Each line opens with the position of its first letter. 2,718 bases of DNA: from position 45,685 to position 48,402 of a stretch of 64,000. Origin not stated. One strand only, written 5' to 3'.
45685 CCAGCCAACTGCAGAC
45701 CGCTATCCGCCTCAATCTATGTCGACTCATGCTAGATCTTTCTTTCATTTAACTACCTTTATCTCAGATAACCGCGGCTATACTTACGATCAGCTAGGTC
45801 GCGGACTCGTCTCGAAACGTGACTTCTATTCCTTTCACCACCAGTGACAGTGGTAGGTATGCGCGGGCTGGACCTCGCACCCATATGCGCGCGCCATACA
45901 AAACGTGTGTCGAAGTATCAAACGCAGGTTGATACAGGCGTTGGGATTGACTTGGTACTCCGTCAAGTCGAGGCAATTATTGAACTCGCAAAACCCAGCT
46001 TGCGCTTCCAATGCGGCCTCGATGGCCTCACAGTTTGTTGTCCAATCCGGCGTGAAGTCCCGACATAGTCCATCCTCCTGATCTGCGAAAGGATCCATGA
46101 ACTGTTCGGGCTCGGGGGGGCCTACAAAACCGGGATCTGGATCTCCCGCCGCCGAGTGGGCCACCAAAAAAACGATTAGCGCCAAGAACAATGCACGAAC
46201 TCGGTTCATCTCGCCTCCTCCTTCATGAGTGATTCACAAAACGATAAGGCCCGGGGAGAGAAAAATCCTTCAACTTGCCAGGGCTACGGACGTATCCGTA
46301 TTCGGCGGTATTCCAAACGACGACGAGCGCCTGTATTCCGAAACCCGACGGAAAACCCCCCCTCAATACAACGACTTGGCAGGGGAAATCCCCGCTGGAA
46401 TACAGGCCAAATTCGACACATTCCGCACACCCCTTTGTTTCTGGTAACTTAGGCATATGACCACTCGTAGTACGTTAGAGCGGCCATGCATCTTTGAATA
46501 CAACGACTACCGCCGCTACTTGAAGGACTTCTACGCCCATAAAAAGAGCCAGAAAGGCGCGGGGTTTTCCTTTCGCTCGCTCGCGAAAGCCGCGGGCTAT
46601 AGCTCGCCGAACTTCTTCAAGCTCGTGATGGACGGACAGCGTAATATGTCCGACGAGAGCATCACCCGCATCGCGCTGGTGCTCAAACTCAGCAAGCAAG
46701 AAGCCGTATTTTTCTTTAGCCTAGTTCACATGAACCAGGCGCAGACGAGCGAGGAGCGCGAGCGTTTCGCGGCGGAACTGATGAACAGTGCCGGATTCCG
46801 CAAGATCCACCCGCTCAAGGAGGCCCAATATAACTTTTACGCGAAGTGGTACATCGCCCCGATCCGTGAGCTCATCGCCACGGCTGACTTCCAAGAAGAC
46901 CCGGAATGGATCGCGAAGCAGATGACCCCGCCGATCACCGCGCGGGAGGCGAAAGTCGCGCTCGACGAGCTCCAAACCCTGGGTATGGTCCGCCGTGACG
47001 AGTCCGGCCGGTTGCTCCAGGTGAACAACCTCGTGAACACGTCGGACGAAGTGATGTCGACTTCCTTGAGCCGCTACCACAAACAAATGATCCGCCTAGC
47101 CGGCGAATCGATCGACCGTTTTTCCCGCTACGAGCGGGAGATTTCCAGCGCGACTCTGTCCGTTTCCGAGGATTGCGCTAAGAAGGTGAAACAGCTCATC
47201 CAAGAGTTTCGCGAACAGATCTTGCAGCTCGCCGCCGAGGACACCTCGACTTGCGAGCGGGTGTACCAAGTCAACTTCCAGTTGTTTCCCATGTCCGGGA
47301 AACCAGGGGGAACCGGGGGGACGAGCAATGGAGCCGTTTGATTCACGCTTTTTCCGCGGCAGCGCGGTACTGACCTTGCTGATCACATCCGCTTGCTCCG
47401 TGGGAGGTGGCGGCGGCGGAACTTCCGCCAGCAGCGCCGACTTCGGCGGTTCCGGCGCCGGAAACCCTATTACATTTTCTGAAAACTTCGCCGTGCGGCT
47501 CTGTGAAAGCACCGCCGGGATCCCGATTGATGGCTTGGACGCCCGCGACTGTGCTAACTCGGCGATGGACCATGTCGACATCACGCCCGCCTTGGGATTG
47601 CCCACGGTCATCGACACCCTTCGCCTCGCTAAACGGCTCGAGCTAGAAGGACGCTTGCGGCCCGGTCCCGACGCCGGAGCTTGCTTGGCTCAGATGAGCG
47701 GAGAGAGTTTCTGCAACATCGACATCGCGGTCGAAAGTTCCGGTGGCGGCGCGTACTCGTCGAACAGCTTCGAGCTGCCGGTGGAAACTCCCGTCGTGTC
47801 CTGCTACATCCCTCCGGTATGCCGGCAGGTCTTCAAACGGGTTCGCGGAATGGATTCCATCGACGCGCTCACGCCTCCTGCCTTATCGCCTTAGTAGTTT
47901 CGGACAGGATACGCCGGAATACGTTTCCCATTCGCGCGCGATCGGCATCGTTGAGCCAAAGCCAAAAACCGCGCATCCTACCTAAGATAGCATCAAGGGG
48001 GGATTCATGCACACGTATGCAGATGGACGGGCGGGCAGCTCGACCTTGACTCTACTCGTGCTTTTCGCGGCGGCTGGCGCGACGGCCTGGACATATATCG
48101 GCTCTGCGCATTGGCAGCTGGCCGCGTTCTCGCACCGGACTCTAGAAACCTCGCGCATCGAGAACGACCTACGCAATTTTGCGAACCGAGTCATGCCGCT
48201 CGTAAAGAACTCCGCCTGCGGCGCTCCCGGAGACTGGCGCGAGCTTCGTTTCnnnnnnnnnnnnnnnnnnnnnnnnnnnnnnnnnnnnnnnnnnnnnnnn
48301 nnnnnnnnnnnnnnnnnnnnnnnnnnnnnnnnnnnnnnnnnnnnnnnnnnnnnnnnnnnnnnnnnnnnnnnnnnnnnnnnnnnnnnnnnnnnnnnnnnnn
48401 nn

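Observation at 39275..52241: Cluster of giant secreted proteins combining pilin-like N-terminal helices with dockerin-type repeats and a beta-helix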

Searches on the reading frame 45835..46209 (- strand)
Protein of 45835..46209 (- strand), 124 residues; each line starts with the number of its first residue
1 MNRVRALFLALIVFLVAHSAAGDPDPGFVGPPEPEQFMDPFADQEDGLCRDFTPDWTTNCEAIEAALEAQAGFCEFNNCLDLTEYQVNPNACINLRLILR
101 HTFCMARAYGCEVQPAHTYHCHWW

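Call 4: search_protein_families(library=pfam, max_evalue=0.1, proteins=[window:45835-46209:-])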
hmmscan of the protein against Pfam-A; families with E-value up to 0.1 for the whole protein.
window:45835-46209:- (124 aa): 0 families

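Call 6: search_protein_families(library=ncbifam, max_evalue=0.1, proteins=[window:45835-46209:-])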
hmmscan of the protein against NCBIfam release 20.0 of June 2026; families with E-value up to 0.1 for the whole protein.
window:45835-46209:- (124 aa): 0 families

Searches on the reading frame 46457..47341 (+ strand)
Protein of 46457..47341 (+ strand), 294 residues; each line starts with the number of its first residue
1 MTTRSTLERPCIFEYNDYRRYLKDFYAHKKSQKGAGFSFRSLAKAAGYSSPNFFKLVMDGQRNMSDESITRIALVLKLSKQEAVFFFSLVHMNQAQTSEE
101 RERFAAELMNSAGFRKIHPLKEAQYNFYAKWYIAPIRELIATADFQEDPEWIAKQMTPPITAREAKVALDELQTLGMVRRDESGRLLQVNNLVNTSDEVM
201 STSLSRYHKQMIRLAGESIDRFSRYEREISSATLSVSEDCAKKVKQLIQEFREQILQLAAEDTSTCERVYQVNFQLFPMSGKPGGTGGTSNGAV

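Call 4: search_protein_families(library=pfam, max_evalue=0.1, proteins=[window:46457-47341:+])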
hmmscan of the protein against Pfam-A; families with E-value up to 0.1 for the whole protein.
window:46457-47341:+ (294 aa): 3 families
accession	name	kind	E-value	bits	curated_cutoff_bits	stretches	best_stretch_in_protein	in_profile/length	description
PF14394.12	DUF4423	-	3.5e-41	141.2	30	1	113-279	3-165/165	Domain of unknown function (DUF4423)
PF13560.12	HTH_31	-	0.02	15.6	27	0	34-82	12-60/64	Helix-turn-helix domain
PF25605.1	Phage_80a_gp11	-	0.099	13.4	27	0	54-92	33-71/76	Phage 80a gp11 protein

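Call 6: search_protein_families(library=ncbifam, max_evalue=0.1, proteins=[window:46457-47341:+])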
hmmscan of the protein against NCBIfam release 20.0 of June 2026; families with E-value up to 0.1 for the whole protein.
window:46457-47341:+ (294 aa): 1 family
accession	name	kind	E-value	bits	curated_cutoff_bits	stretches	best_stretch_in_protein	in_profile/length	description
TIGR02147.1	Fsuc_second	paralog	3.5e-78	262.8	50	1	12-280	4-270/272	TIGR02147 family protein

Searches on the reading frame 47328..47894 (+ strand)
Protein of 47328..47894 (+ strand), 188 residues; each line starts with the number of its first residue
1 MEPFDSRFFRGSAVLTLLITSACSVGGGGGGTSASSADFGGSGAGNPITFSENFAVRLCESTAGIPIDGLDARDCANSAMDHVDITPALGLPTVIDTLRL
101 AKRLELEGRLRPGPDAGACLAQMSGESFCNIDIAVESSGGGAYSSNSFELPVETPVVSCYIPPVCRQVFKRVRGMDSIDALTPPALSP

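Call 4: search_protein_families(library=pfam, max_evalue=0.1, proteins=[window:47328-47894:+])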
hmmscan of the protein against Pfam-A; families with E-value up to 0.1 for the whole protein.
window:47328-47894:+ (188 aa): 0 families

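Call 6: search_protein_families(library=ncbifam, max_evalue=0.1, proteins=[window:47328-47894:+])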
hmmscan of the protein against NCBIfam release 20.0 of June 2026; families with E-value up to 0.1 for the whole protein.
window:47328-47894:+ (188 aa): 0 families

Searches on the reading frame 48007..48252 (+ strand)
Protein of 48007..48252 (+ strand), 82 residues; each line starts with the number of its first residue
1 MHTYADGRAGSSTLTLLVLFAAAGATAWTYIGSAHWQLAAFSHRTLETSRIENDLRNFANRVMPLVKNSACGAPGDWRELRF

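Call 54: search_protein_families(library=pfam, max_evalue=10, proteins=[window:48007-48252:+])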
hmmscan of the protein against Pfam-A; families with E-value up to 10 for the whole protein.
seq(82 aa): 1 family
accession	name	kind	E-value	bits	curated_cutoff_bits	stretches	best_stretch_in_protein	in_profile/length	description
PF09565.16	RE_NgoFVII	-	0.16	11.7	23.8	1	20-58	100-138/162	NgoFVII restriction endonuclease N-terminal PLD domain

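Call 83: search_protein_families(library=ncbifam, max_evalue=1, proteins=[window:48007-48252:+])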
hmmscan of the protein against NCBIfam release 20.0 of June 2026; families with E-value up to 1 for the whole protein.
seq(82 aa): 0 families
